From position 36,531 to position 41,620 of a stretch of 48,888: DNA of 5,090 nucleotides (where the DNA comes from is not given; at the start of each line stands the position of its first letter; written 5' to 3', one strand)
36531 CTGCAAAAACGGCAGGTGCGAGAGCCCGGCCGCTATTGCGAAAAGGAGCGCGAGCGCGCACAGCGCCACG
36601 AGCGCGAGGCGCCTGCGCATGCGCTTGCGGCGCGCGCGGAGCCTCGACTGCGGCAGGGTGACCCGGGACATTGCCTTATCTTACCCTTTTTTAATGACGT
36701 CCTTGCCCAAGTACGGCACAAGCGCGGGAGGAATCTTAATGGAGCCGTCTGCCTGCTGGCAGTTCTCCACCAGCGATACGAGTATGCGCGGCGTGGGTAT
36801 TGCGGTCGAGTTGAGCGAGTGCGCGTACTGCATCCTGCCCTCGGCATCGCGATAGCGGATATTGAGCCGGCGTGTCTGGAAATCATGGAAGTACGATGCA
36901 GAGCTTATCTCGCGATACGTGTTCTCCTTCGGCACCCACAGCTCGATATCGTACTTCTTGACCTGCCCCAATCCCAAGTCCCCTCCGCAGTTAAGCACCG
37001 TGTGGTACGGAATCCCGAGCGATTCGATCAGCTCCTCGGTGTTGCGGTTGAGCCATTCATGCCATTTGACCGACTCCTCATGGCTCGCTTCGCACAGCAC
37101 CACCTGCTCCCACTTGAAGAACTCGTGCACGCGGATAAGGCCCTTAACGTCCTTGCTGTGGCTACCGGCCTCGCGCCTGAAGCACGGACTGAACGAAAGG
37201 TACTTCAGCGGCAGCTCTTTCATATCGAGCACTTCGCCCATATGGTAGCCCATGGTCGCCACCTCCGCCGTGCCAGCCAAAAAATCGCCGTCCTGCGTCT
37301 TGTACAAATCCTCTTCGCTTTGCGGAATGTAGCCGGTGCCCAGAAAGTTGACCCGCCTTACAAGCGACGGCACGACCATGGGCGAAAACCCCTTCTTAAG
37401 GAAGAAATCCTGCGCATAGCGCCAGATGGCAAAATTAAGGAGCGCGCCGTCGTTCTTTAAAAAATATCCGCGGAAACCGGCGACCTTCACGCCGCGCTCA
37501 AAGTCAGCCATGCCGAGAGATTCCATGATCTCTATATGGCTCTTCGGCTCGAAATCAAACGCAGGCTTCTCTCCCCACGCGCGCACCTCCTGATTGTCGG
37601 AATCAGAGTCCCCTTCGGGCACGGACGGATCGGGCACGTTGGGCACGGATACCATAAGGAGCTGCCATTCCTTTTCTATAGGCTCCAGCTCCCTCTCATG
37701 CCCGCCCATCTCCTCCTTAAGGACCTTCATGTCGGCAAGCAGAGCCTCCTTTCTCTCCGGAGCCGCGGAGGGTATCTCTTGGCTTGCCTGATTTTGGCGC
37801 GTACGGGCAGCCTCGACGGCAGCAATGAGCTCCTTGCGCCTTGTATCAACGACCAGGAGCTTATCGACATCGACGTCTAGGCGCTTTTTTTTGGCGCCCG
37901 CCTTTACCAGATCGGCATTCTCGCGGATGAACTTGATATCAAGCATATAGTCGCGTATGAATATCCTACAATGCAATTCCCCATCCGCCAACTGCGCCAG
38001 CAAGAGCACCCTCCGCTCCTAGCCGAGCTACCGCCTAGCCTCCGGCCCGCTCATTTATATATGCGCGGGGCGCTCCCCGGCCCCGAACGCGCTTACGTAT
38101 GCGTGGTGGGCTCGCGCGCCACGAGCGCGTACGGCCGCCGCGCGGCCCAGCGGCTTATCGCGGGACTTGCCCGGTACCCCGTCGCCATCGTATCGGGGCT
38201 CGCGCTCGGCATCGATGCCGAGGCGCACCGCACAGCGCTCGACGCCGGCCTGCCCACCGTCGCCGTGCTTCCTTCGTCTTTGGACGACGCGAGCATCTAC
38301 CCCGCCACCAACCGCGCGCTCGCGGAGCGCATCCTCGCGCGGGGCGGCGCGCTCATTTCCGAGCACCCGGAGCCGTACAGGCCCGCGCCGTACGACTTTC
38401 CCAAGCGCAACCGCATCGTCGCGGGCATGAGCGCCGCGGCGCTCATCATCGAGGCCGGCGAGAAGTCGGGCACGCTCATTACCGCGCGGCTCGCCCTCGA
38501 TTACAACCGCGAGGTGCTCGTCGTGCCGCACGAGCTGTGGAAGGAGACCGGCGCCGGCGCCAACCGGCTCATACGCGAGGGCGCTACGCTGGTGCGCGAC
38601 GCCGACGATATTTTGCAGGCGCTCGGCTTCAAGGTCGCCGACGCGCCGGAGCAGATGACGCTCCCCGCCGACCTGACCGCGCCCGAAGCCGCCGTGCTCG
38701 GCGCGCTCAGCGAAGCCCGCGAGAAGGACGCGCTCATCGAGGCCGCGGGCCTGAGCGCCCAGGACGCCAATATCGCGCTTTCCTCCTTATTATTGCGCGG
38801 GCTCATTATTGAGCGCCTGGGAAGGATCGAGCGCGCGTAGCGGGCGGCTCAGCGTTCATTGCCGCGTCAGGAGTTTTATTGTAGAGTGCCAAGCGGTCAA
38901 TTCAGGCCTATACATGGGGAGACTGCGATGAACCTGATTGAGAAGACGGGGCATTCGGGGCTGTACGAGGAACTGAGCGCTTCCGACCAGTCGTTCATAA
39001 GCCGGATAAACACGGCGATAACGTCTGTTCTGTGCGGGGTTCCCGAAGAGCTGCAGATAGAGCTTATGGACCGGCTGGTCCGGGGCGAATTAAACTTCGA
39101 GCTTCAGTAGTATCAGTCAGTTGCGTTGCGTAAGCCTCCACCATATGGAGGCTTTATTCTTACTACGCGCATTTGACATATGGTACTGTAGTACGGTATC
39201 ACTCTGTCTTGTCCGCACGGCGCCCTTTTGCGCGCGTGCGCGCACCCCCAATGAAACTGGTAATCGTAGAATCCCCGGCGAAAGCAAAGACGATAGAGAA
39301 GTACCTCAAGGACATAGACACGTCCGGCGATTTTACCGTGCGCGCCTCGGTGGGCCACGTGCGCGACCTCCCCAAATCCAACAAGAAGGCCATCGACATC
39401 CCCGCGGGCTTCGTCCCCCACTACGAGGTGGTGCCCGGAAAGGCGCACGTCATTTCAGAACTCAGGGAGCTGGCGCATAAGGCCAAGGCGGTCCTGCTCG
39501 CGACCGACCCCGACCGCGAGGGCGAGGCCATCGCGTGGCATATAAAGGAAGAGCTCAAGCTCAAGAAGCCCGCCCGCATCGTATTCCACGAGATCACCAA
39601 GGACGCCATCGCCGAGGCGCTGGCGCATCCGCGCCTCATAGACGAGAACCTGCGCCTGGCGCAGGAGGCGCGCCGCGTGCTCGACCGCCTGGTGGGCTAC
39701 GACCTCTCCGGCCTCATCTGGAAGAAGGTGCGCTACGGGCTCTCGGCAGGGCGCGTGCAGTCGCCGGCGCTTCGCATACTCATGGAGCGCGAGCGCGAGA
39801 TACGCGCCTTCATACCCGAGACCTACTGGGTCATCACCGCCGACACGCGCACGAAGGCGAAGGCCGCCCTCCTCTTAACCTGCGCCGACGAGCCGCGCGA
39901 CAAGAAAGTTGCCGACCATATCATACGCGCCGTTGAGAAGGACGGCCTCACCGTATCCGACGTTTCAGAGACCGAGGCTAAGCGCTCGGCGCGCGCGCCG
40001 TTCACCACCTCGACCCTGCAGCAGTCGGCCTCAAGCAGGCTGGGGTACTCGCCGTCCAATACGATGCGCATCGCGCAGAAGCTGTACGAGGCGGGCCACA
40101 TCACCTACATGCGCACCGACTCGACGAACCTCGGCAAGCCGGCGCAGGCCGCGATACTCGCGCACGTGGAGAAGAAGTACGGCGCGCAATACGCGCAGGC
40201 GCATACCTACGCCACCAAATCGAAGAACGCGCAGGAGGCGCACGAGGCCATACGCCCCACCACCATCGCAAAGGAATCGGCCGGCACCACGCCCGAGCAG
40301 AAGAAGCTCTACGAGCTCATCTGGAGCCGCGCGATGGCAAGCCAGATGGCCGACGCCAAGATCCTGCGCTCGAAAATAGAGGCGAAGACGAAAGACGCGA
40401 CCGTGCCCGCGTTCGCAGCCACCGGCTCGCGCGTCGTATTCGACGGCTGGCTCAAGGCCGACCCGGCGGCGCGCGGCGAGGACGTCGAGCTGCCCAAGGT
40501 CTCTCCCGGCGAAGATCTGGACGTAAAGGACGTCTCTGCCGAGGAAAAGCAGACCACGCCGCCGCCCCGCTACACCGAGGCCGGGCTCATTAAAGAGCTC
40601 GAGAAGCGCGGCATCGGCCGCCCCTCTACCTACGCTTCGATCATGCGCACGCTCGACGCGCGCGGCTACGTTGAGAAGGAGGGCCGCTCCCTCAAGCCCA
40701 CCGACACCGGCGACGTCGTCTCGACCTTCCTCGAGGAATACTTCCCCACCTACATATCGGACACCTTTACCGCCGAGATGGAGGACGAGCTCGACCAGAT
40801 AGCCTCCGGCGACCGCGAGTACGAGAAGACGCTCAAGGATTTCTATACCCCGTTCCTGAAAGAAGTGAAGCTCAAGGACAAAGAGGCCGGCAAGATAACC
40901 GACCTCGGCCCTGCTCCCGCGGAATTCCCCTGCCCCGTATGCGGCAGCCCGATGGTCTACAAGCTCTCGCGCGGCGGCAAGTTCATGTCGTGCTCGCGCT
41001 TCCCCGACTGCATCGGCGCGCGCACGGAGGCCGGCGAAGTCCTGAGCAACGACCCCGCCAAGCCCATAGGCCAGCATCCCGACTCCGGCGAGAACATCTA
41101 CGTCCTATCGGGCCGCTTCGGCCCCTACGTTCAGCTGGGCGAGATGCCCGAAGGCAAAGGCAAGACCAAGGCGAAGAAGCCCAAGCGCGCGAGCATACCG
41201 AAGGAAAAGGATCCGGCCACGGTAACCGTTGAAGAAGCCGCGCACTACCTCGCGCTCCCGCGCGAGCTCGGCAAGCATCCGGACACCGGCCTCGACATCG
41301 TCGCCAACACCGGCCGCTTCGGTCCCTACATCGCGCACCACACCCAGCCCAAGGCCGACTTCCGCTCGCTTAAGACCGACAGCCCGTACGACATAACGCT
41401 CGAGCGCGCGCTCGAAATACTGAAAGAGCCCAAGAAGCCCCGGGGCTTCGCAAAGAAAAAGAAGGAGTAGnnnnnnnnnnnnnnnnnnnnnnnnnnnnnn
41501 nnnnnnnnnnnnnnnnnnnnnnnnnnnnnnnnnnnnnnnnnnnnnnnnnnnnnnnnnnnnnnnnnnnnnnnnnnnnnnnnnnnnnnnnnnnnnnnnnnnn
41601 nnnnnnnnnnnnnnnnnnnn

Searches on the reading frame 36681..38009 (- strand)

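Call 32: search_protein_families(library=pfam, proteins=[window:36681-38009:-], max_evalue=0.0001)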
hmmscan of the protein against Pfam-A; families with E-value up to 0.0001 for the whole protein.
window:36681-38009:- (442 aa): 2 families
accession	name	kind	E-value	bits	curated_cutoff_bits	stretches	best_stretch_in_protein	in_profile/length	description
PF00587.30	tRNA-synt_2b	-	5.7e-27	95.4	29.3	1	244-416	13-178/179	tRNA synthetase class II core domain (G, H, P, S and T)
PF02403.27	Seryl_tRNA_N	-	2.3e-23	83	28.2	1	22-126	1-108/108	Seryl-tRNA synthetase N-terminal domain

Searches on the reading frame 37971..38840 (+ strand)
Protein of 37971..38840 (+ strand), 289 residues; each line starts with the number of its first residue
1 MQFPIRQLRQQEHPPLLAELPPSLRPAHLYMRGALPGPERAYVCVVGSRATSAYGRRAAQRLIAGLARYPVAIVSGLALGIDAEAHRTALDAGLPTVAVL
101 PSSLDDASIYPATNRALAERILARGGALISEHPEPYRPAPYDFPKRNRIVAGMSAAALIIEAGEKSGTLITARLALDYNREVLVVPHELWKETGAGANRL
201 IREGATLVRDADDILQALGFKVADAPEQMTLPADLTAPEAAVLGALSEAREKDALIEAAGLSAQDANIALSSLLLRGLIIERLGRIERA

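Call 75: search_protein_families(library=pfam, proteins=[window:37971-38840:+], max_evalue=0.0001)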
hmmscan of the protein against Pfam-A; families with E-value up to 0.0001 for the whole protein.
window:37971-38840:+ (289 aa): 2 families
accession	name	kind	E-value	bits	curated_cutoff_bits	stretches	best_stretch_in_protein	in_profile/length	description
PF02481.21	DNA_processg_A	-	5.6e-64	215.7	29.6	1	7-209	11-211/212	DNA recombination-mediator protein A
PF18306.6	LDcluster4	-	3.1e-05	24.1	26.3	0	146-186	86-124/151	SLOG cluster4 family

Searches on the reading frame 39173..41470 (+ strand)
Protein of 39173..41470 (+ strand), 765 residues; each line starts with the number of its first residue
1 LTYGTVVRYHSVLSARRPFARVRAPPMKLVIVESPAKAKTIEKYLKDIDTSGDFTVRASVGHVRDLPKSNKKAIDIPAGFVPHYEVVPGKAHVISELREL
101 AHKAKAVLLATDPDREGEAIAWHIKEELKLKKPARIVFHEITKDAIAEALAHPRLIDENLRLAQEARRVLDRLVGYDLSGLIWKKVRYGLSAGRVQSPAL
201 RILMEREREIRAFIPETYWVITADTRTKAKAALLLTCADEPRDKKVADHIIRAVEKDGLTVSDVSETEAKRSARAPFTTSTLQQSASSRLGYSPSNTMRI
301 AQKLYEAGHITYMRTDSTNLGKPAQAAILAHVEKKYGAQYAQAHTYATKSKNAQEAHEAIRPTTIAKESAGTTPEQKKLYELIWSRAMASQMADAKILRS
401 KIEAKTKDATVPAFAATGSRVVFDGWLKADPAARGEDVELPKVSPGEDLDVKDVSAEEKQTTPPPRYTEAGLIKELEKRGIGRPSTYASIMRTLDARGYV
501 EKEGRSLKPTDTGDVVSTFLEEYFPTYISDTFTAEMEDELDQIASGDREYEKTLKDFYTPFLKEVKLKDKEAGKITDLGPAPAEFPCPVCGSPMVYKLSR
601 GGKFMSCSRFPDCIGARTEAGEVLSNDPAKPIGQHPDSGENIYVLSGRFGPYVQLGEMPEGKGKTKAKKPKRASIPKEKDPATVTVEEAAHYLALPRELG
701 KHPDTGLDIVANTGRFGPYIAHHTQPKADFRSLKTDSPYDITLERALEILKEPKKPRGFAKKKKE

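Call 32: search_protein_families(library=pfam, proteins=[window:39173-41470:+], max_evalue=0.0001)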
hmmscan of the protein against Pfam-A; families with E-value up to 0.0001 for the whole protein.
window:39173-41470:+ (765 aa): 4 families
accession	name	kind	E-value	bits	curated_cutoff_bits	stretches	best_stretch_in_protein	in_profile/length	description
PF01131.25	Topoisom_bac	-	4e-124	415.2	35.1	1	156-554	2-410/411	DNA topoisomerase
PF13368.11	Toprim_C_rpt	-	1.9e-33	114.6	22.3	2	635-703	1-56/57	Topoisomerase C-terminal repeat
PF01751.28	Toprim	-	8.5e-23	80.8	23.1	1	28-141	1-96/96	Toprim domain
PF01396.24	Zn_ribbon_Top1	-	6.2e-11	42.4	32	1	587-613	4-30/39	Topoisomerase DNA binding C4 zinc finger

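Call 64: find_homologous_proteins(query=window:39173-41470:+, max_evalue=1e-30)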
Query window:39173-41470:+ (765 aa): 8000 proteins with E <= 1e-30 among 8000 candidates; the best 120 are listed.
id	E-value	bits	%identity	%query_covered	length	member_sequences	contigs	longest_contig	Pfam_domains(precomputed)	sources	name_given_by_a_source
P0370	0.0e+0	1649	100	97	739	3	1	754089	PF01396.25,PF13368.12,PF01131.26,PF01751.29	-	-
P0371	0.0e+0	1611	98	97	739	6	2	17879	PF01396.25,PF13368.12,PF01131.26,PF01751.29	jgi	jgi:DNA topoisomerase-1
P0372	0.0e+0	1607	97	96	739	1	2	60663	PF01396.25,PF13368.12,PF01131.26,PF01751.29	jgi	jgi:DNA topoisomerase-1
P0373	0.0e+0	1568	95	97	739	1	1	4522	PF01396.25,PF13368.12,PF01131.26,PF01751.29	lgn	-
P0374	0.0e+0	1536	93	96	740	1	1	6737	PF01396.25,PF13368.12,PF01131.26,PF01751.29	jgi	-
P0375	0.0e+0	1533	93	96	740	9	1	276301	PF01396.25,PF13368.12,PF01131.26,PF01751.29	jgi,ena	-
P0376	0.0e+0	1530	93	96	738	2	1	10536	PF01396.25,PF13368.12,PF01131.26,PF01751.29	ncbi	-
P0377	0.0e+0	1529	93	96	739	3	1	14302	PF01396.25,PF13368.12,PF01131.26,PF01751.29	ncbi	-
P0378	0.0e+0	1528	93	96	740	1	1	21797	PF01396.25,PF13368.12,PF01131.26,PF01751.29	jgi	jgi:DNA topoisomerase-1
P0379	0.0e+0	1513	91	95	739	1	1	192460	PF01396.25,PF13368.12,PF01131.26,PF01751.29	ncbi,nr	ncbi:MAG: topoisomerase topoisomerase protein [Candidatus Adlerbacteria bacterium]|nr:topoisomerase 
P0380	0.0e+0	1461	85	100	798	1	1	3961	PF01396.25,PF13368.12,PF01131.26,PF01751.29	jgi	jgi:DNA topoisomerase-1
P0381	0.0e+0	1452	88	97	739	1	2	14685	PF01396.25,PF13368.12,PF01131.26,PF01751.29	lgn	-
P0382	0.0e+0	1434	87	96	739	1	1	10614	PF01396.25,PF13368.12,PF01131.26,PF01751.29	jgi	jgi:DNA topoisomerase-1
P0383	0.0e+0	1430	86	96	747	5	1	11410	PF01396.25,PF13368.12,PF01131.26,PF01751.29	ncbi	ncbi:MAG TPA: type I DNA topoisomerase [Candidatus Paceibacterota bacterium]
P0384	0.0e+0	1425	87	97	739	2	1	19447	PF01396.25,PF13368.12,PF01131.26,PF13662.13,PF01751.29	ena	-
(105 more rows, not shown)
